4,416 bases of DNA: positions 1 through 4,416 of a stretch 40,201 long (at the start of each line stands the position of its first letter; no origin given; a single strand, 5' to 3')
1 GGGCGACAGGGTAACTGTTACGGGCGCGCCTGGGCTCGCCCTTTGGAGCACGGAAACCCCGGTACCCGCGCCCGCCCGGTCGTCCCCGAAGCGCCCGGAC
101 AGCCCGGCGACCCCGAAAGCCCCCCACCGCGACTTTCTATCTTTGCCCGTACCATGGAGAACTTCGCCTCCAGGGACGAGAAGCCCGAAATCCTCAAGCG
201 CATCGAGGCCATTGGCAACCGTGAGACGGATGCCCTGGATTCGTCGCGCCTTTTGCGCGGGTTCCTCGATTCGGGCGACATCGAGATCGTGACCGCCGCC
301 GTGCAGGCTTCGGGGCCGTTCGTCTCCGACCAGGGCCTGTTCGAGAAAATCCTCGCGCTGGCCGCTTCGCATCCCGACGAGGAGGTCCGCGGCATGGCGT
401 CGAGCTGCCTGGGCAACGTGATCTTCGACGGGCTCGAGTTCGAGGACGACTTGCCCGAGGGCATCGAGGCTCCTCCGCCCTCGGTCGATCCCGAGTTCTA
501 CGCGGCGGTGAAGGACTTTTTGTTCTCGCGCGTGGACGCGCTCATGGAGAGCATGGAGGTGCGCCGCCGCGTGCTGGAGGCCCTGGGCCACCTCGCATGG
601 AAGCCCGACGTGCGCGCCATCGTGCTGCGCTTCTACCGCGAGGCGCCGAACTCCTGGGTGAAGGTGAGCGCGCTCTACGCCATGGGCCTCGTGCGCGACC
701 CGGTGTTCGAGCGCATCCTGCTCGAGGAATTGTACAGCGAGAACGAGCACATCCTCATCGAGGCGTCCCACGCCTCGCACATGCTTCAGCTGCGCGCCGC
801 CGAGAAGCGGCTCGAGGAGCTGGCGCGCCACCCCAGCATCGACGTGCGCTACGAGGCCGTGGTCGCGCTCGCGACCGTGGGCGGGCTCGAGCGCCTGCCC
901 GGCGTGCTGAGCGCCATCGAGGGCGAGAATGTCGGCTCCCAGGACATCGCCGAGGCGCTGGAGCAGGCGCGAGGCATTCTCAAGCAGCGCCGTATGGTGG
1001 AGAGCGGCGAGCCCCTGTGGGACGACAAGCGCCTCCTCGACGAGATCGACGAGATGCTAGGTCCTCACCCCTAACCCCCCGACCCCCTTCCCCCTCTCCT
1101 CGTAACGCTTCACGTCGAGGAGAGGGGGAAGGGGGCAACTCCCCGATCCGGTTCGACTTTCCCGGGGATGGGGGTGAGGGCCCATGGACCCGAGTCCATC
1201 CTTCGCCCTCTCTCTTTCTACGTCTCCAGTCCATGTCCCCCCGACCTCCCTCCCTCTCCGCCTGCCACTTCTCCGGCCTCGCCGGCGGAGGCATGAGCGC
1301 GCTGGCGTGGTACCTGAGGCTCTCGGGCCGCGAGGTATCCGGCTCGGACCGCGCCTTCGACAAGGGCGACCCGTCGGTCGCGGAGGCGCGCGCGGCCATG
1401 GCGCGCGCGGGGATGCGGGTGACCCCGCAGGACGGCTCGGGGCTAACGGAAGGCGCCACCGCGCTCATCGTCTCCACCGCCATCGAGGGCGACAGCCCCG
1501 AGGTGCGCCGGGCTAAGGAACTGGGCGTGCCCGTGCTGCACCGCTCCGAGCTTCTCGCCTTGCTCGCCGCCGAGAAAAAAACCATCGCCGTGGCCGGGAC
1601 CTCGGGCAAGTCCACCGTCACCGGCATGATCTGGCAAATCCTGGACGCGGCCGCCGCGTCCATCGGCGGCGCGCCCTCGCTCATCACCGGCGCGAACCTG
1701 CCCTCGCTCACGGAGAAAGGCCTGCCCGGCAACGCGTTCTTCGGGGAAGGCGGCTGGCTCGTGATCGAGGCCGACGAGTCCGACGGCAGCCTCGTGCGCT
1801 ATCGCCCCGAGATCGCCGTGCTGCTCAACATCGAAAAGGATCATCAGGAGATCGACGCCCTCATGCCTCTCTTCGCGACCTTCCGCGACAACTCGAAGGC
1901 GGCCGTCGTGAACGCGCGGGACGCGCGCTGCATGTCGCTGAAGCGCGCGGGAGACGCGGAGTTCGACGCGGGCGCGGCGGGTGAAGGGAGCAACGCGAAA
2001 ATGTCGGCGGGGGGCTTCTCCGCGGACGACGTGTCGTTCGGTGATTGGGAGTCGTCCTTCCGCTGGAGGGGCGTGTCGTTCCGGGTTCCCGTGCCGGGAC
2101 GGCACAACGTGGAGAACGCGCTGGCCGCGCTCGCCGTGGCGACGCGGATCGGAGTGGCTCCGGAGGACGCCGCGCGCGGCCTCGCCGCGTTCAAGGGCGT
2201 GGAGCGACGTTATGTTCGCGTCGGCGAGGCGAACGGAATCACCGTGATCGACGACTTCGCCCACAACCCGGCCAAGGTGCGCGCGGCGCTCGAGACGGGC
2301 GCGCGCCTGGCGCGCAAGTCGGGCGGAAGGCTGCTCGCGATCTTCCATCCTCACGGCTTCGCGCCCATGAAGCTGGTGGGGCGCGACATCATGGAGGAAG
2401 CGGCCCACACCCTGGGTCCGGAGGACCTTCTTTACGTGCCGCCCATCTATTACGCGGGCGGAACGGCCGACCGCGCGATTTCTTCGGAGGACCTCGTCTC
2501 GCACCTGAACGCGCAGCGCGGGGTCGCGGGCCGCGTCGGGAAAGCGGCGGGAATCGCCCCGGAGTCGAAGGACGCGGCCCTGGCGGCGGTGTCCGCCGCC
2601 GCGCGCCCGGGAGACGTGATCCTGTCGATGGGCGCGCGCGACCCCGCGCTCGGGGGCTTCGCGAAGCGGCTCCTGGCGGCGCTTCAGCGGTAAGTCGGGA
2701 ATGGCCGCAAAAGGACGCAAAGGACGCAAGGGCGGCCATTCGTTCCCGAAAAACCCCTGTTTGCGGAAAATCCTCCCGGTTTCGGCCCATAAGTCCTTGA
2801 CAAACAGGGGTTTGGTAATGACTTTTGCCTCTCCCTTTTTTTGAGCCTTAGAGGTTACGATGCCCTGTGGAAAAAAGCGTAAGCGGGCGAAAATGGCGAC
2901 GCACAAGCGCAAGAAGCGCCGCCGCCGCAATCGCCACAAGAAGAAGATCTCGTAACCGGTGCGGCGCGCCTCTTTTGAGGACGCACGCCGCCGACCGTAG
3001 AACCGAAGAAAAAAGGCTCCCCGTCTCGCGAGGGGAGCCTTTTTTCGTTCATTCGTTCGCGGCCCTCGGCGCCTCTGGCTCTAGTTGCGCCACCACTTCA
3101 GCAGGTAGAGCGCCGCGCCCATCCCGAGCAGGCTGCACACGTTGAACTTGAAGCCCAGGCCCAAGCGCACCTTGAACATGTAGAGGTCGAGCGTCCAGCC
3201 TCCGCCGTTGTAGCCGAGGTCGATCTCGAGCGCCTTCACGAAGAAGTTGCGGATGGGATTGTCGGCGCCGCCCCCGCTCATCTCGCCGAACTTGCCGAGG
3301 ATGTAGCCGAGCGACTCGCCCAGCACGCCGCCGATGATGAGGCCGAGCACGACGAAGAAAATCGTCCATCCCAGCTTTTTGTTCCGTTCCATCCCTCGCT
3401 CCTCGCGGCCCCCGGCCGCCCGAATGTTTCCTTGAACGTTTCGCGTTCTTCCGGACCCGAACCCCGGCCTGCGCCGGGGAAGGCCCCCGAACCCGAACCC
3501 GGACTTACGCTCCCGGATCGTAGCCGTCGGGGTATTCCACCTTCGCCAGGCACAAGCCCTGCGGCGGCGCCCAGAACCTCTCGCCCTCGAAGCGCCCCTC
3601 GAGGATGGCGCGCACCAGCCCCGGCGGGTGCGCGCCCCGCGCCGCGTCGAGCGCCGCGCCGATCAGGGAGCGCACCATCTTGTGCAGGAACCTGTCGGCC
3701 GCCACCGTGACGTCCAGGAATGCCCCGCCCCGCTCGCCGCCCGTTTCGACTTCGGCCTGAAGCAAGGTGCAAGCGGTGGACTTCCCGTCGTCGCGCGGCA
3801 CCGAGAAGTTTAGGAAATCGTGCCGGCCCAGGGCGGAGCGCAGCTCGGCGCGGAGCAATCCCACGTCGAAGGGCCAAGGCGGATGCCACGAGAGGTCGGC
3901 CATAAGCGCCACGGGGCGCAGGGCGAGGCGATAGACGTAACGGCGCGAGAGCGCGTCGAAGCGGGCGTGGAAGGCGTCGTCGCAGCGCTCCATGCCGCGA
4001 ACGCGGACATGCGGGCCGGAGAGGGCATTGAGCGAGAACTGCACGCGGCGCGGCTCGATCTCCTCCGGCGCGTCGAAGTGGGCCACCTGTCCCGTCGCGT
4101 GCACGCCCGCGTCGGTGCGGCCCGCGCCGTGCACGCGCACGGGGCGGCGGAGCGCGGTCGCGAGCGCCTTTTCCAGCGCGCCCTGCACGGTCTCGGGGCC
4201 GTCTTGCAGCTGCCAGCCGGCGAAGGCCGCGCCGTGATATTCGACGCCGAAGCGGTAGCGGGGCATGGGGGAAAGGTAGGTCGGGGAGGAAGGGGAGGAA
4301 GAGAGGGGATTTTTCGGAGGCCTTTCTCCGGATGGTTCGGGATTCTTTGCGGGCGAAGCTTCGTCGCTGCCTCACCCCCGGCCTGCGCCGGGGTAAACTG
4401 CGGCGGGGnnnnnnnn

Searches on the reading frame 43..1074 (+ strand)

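Call 23: search_protein_families(library=pfam, max_evalue=0.001, proteins=[window:43-1074:+])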
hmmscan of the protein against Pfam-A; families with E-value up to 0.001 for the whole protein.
window:43-1074:+ (343 aa): 4 families
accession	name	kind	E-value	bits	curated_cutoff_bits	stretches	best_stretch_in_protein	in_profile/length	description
PF13646.12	HEAT_2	-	1.5e-12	48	27.7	0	169-236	12-77/88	HEAT repeats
PF02985.28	HEAT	-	1.8e-08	34.3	23.5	0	102-126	4-27/31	HEAT repeat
PF13513.12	HEAT_EZ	-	3.1e-05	24.9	27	0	252-278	28-54/55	HEAT-like repeat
PF00514.29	Arm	-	0.00027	21.3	20.6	0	96-125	10-38/41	Armadillo/beta-catenin-like repeat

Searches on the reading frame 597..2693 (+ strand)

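Call 23: search_protein_families(library=pfam, max_evalue=0.001, proteins=[window:597-2693:+])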
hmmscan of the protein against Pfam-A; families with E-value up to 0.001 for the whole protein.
window:597-2693:+ (698 aa): 3 families
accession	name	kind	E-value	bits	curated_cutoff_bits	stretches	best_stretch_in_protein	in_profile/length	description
PF08245.18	Mur_ligase_M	-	9.9e-16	58.7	24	1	332-515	1-200/200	Mur ligase middle domain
PF02875.26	Mur_ligase_C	-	2e-15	58.2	28.4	1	537-681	1-127/127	Mur ligase, glutamate ligase domain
PF01225.30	Mur_ligase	-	1.6e-12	48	21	1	224-327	3-94/95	Mur ligase family, catalytic domain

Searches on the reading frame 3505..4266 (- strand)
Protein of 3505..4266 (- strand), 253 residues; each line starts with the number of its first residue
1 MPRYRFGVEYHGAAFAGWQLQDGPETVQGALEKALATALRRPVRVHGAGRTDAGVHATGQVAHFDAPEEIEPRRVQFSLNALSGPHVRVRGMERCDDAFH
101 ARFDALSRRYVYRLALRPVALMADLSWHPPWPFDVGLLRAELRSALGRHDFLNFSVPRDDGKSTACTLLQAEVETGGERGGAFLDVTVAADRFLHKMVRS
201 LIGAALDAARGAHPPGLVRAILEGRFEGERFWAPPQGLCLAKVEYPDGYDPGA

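Call 23: search_protein_families(library=pfam, max_evalue=0.001, proteins=[window:3505-4266:-])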
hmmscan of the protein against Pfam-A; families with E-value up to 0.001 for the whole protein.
window:3505-4266:- (253 aa): 1 family
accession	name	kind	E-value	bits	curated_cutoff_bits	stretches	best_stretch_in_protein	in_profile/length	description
PF01416.25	PseudoU_synth_1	-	4.9e-30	104.6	23.3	2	146-246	6-108/108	tRNA pseudouridine synthase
